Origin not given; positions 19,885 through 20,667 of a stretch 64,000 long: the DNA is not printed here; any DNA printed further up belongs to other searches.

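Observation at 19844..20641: Two-gene operon downstream of cI: split-zinc-ribbon membrane protein plus small HTH protein (rexAB-like position)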

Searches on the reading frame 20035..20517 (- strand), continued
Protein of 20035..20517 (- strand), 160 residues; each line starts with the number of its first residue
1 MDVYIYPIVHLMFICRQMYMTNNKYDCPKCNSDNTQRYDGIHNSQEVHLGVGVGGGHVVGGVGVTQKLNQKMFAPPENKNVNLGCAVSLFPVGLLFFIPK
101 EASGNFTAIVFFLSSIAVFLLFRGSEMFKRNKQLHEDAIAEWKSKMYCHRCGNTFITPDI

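Call 44: search_dna_similar(query=window:20035-20460:-, collection=phages, mode=protein, max_evalue=10, max_rows=25)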
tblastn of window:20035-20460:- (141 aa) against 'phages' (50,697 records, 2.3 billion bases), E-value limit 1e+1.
Records with a match: 2; places in all: 2; records where one place covers at least 80% of the query: 0.
Best place of each record, by identity: <60% 2.
By first word of the organism name: Aeromonas 2.
By host as written in the record: Aeromonas salmonicida 2.
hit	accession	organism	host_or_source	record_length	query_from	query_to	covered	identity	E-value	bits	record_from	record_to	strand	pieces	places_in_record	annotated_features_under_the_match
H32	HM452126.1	Aeromonas phage phiAS5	Aeromonas salmonicida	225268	109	132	17%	48.0%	7e+0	32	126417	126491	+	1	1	hypothetical protein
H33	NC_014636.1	Aeromonas phage phiAS5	Aeromonas salmonicida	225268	109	132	17%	48.0%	7e+0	32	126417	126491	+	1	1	hypothetical protein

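Call 45: search_dna_similar(query=window:20035-20460:-, collection=plasmids, mode=protein, max_evalue=10, max_rows=25)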
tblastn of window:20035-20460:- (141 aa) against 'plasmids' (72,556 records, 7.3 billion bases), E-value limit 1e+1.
Records with a match: 2; places in all: 2; records where one place covers at least 80% of the query: 2.
Best place of each record, by identity: <60% 2.
By first word of the organism name: Alicyclobacillus 1; Anabaena 1.
By predicted mobility (MOB-suite, as given by PLSDB): non-mobilizable 1; conjugative 1.
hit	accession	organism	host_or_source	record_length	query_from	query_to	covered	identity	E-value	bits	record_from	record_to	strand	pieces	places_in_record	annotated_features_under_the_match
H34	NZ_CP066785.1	Alicyclobacillus sp. ALC3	cell culture,acid mine drainage sediment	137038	8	137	92%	25.9%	1e+1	33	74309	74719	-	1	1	hypothetical protein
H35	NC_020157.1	Anabaena cylindrica PCC 7122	water, most likely pond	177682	8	136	91%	23.7%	7e-3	42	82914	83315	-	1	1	hypothetical protein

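Call 47: find_related_loci(query=window:20035-20460:-, collection=viral_contigs, flank=5000)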
Query window:20035-20460:- (141 aa) in viral_contigs; peptide patterns used: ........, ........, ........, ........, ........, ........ (x = any residue, [..] = any of these).
10 stretches matched a pattern, but none encodes a relative of the query by tblastn (E <= 1e-3).

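Call 48: fold_search(model_id=the predicted structure, library=viral)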
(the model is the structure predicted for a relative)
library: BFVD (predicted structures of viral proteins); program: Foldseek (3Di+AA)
matches with E <= 10: 7; with E <= 0.001: 0
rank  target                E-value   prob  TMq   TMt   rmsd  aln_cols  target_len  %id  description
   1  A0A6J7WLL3            1.7e-01  0.44  0.31  0.24  14.5       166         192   14  Uncharacterized protein [uncultured Caudovirales phage]
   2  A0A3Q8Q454            2.7e+00  0.09  0.19  0.16   8.0        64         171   19  Uncharacterized protein [Sulfolobus polyhedral virus 2]
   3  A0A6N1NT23            2.9e+00  0.07  0.12  0.26   1.9        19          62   37  Putative orfan [Tupanvirus soda lake]
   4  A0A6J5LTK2            5.2e+00  0.04  0.10  0.13   1.7        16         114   19  Uncharacterized protein [uncultured Caudovirales phage]
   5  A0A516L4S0            6.4e+00  0.06  0.11  0.25   1.0        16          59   31  (no name in the UniProt tables at hand)
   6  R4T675                6.8e+00  0.03  0.13  0.29   3.9        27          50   18  Uncharacterized protein [Haloarcula hispanica tailed virus 2]
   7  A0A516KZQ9            9.4e+00  0.01  0.10  0.25  19.1        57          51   19  (no name in the UniProt tables at hand)

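Call 49: get_annotated_region(hit=H35, flank=6000)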
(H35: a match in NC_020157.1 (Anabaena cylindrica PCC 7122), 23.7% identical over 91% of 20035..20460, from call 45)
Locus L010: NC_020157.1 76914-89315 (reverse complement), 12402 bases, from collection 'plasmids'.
description: Anabaena cylindrica PCC 7122 plasmid pANACY.02, complete sequence
organism: Anabaena cylindrica PCC 7122 (NCBI taxid 272123)
taxonomy: Bacteria; Cyanobacteriota; Cyanophyceae; Nostocales; Nostocaceae; Anabaena; Anabaena cylindrica; Anabaena cylindrica PCC 7122
host: -; source: water, most likely pond; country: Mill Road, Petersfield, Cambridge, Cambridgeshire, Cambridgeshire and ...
typing (MOB-suite, as given by PLSDB): conjugative; replicon rep_cluster_1696; relaxase MOBP; mating-pair formation MPF_T
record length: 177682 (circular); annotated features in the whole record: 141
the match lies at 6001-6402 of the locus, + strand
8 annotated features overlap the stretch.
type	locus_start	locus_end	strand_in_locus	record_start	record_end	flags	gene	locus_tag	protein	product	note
CDS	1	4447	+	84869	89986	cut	-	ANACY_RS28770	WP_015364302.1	DEAD/DEAH box helicase family protein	-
CDS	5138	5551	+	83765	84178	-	-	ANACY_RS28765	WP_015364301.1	hypothetical protein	-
CDS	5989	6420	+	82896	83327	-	-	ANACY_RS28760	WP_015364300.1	hypothetical protein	-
CDS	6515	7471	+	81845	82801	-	-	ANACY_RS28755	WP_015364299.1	DUF4351 domain-containing protein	-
CDS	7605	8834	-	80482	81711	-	-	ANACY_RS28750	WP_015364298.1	ParM/StbA family protein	GO:0030541 - plasmid partitioning [Evidence IEA]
CDS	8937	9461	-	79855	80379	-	-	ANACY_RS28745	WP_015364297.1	hypothetical protein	-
CDS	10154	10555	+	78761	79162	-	-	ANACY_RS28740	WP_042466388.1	ribbon-helix-helix protein, CopG family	GO:0006355 - regulation of DNA-templated transcription [Evidence IEA]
CDS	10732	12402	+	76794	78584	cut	-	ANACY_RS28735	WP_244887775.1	relaxase/mobilization nuclease domain-containing protein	-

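Call 50: get_annotated_region(hit=H34, flank=4000)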
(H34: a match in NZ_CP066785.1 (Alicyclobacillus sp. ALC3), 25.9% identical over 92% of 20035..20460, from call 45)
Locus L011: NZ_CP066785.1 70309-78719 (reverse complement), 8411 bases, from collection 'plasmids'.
description: Alicyclobacillus sp. ALC3 plasmid unnamed, complete sequence
organism: Alicyclobacillus sp. ALC3 (NCBI taxid 2796143)
taxonomy: Bacteria; Bacillota; Bacilli; Bacillales; Alicyclobacillaceae; Alicyclobacillus; Alicyclobacillus sp. ALC3
host: -; source: cell culture,acid mine drainage sediment; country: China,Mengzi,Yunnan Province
typing (MOB-suite, as given by PLSDB): non-mobilizable
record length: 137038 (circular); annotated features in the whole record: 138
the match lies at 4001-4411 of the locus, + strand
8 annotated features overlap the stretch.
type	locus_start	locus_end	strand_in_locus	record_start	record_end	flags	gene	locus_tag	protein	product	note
CDS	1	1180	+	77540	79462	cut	-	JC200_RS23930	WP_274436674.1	DUF87 domain-containing protein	-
CDS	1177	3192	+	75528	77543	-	-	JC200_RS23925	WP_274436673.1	hypothetical protein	-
CDS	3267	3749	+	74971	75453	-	-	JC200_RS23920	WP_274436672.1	hypothetical protein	-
CDS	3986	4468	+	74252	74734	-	-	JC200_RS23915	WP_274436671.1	hypothetical protein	-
CDS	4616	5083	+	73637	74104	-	-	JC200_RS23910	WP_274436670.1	hypothetical protein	-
CDS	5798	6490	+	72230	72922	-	-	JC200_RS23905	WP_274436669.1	HD domain-containing phosphohydrolase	-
CDS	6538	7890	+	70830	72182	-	-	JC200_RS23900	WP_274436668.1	transglycosylase SLT domain-containing protein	-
CDS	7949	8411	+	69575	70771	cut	-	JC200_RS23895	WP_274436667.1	hypothetical protein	-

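Call 52: find_encoding_contigs(protein=P0170, flank=5000, max_places=2)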
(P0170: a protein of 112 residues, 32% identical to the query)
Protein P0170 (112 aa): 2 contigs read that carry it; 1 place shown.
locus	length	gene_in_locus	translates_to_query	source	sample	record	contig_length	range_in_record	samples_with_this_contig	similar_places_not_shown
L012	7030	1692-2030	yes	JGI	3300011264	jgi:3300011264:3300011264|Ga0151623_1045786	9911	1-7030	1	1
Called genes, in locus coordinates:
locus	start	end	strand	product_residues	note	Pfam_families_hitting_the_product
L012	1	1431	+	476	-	?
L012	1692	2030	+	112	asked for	-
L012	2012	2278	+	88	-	-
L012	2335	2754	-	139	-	-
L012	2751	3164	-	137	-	PF18932:DUF5681 (faint)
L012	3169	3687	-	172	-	-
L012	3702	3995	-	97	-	-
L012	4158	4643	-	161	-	-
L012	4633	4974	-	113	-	PF14090:HTH_39 (weak)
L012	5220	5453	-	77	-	PF05930:Phage_AlpA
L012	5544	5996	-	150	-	-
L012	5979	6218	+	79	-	-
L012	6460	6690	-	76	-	-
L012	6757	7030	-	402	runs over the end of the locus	PF13356:Arm-DNA-bind_3, PF22022:Phage_int_M, PF00589:Phage_integrase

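Call 53: find_encoding_contigs(protein=P0172, flank=5000, max_places=2)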
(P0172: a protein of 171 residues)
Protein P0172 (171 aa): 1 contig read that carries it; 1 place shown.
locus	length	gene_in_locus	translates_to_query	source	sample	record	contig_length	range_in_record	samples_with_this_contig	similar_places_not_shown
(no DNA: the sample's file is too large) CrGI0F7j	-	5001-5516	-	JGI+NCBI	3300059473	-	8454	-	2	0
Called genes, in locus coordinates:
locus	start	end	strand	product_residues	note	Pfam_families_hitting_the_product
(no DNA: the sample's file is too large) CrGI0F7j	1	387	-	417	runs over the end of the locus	PF00929:RNase_T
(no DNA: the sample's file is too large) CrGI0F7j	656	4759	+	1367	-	PF13195:DUF4011, PF00270:DEAD (weak), PF13086:AAA_11, PF13245:AAA_19 (weak), PF13604:AAA_30 (faint), PF13086:AAA_11 (weak), PF13087:AAA_12, PF18741:MTES_1575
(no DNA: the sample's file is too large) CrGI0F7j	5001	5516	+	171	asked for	-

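Call 54: find_encoding_contigs(protein=P0164, flank=5000, max_places=2)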
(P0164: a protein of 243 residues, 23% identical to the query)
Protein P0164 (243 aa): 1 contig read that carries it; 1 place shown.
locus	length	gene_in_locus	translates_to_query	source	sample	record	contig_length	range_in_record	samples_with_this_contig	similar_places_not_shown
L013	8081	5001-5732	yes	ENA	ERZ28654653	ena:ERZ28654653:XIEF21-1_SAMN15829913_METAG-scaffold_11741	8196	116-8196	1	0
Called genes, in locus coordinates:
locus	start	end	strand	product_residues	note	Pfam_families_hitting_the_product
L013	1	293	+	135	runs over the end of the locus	?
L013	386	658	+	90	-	-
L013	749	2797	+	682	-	-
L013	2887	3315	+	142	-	PF11185:DUF2971 (weak)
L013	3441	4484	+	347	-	-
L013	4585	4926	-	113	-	PF13560:HTH_31, PF01381:HTH_3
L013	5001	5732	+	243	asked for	-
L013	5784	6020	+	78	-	PF09722:Xre_MbcA_ParS_C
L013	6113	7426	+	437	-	PF07804:HipA_C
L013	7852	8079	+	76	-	?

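Call 55: find_encoding_contigs(protein=P0155, flank=5000, max_places=2)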
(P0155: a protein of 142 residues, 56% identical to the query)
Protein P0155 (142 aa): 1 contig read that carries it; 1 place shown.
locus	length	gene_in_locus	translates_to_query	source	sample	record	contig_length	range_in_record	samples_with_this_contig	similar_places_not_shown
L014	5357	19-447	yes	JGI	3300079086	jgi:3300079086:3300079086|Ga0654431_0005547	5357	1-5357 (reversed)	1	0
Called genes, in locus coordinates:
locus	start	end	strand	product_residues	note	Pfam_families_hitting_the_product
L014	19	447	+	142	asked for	-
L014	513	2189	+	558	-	PF13441:Gly-zipper_YMGG, PF05433:Rick_17kDa_Anti (weak), PF13488:Gly-zipper_Omp, PF00691:OmpA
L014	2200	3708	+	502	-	-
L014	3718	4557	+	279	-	-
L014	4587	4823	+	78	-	-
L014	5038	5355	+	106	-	?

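Call 62: search_protein_families(library=pfam, proteins=[P0051, P0113, P0011, P0014, P0087, P0102, P0130, P0129, P0164, P0070], max_evalue=0.001)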
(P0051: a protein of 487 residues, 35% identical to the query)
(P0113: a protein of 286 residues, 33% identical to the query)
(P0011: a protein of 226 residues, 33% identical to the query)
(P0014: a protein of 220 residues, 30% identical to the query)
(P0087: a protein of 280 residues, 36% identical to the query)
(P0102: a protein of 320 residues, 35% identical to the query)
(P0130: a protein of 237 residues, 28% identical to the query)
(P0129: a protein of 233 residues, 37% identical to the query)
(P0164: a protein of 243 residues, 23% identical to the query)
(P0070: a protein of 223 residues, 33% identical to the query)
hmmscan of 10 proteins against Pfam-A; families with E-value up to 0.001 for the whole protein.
P0051 (487 aa): 7 families
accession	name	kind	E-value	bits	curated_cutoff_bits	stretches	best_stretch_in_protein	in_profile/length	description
PF13240.11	Zn_Ribbon_1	-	1e-10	41.5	25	2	7-28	2-23/23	zinc-ribbon domain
PF12773.13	DZR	-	3.5e-10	40.3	27.3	1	7-57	1-45/45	Double zinc ribbon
PF13248.11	Zn_ribbon_3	-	6.6e-08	32.2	27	1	5-28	3-26/26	zinc-ribbon domain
PF24460.1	DUF7575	-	5.3e-06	26.1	28.5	1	7-28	6-27/28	Domain of unknown function (DUF7575)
PF17032.10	Zn_ribbon_15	-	8.2e-06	27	28.9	0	4-25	52-73/73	zinc-ribbon family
PF18912.6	DZR_2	-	0.00027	21.2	27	1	7-56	10-55/56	Double zinc ribbon domain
PF24455.1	DUF7571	-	0.00033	21.3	27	0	5-82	2-80/89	Family of unknown function (DUF7571)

P0113 (286 aa): 4 families
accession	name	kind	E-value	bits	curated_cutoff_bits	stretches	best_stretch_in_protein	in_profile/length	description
PF13240.11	Zn_Ribbon_1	-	1.5e-05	25.1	25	1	87-107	2-22/23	zinc-ribbon domain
PF13248.11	Zn_ribbon_3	-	2.9e-05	23.8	27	1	85-107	3-25/26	zinc-ribbon domain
PF12773.13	DZR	-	3.7e-05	24.2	27.3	1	87-142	1-33/45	Double zinc ribbon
PF18912.6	DZR_2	-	0.00027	21.1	27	0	86-111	23-49/56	Double zinc ribbon domain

P0011 (226 aa): 1 family
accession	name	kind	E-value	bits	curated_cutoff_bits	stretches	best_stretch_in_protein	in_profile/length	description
PF14237.11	GYF_2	-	2.1e-09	37.4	25.8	1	23-72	1-50/50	GYF domain 2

P0014 (220 aa): 8 families
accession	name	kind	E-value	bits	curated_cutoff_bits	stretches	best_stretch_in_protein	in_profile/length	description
PF13248.11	Zn_ribbon_3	-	1.5e-05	24.7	27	0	30-39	16-25/26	zinc-ribbon domain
PF08772.16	Zn_ribbon_NOB1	-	2.3e-05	24.9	24.9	0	84-111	26-53/72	Nin one binding (NOB1) Zn-ribbon like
PF01155.25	HypA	-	7.1e-05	23.2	28.9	0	14-45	72-101/112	Hydrogenase/urease nickel incorporation, metallochaperone, hypA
PF09723.15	Zn_ribbon_8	-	0.00011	22.5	34.4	0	15-39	8-35/41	Zinc ribbon domain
PF12773.13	DZR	-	0.00026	21.5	27.3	0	10-40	10-34/45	Double zinc ribbon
PF08792.16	A2L_zn_ribbon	-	0.0008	19.5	22.9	0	10-40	1-31/33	A2L zinc ribbon domain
PF08271.17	Zn_Ribbon_TF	-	0.00081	19.3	29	0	14-39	2-28/43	TFIIB zinc-binding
PF13240.11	Zn_Ribbon_1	-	0.00099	19.3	25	0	84-91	2-9/23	zinc-ribbon domain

P0087 (280 aa): 3 families
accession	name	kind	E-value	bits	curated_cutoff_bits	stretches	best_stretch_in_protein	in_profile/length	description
PF13248.11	Zn_ribbon_3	-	1e-05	25.3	27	0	178-198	5-24/26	zinc-ribbon domain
PF00542.24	Ribosomal_L12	-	0.00013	22.6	25.9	1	220-279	5-66/67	Ribosomal protein L7/L12 C-terminal domain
PF23455.1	DUF7129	-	0.00037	20.6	30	0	178-201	14-38/45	Domain of unknown function (DUF7129)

P0102 (320 aa): 2 families
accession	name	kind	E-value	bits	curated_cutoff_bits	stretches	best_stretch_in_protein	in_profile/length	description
PF09851.14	SHOCT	-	8.8e-08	32.1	27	1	291-316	2-27/28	Short C-terminal domain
PF05120.17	GvpG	-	0.0006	20.4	30.6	1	286-320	31-65/67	Gas vesicle protein G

P0130 (237 aa): 1 family
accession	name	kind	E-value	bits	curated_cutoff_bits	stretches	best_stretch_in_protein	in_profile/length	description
PF00542.24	Ribosomal_L12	-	4.8e-14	52.9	25.9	1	166-231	1-66/67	Ribosomal protein L7/L12 C-terminal domain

P0129 (233 aa): 7 families
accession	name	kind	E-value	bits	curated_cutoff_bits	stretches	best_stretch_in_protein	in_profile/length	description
PF13248.11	Zn_ribbon_3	-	4.4e-13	48.6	27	2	3-24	3-24/26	zinc-ribbon domain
PF13240.11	Zn_Ribbon_1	-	1.4e-10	41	25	1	5-25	2-22/23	zinc-ribbon domain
PF12773.13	DZR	-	2e-09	37.9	27.3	1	3-23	25-45/45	Double zinc ribbon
PF17032.10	Zn_ribbon_15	-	1.5e-06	29.3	28.9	0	3-23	53-73/73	zinc-ribbon family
PF10571.15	UPF0547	-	5e-05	23.8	29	0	33-53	1-21/26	Uncharacterised protein family UPF0547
PF18912.6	DZR_2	-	0.00012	22.3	27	0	18-72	9-55/56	Double zinc ribbon domain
PF24460.1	DUF7575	-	0.00016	21.4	28.5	1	3-25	4-26/28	Domain of unknown function (DUF7575)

P0164 (243 aa): 0 families

P0070 (223 aa): 2 families
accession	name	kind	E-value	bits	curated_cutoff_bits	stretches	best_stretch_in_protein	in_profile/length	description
PF23455.1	DUF7129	-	1.1e-06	28.7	30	0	52-70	25-42/45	Domain of unknown function (DUF7129)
PF09723.15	Zn_ribbon_8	-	5e-06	26.9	34.4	0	5-32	6-34/41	Zinc ribbon domain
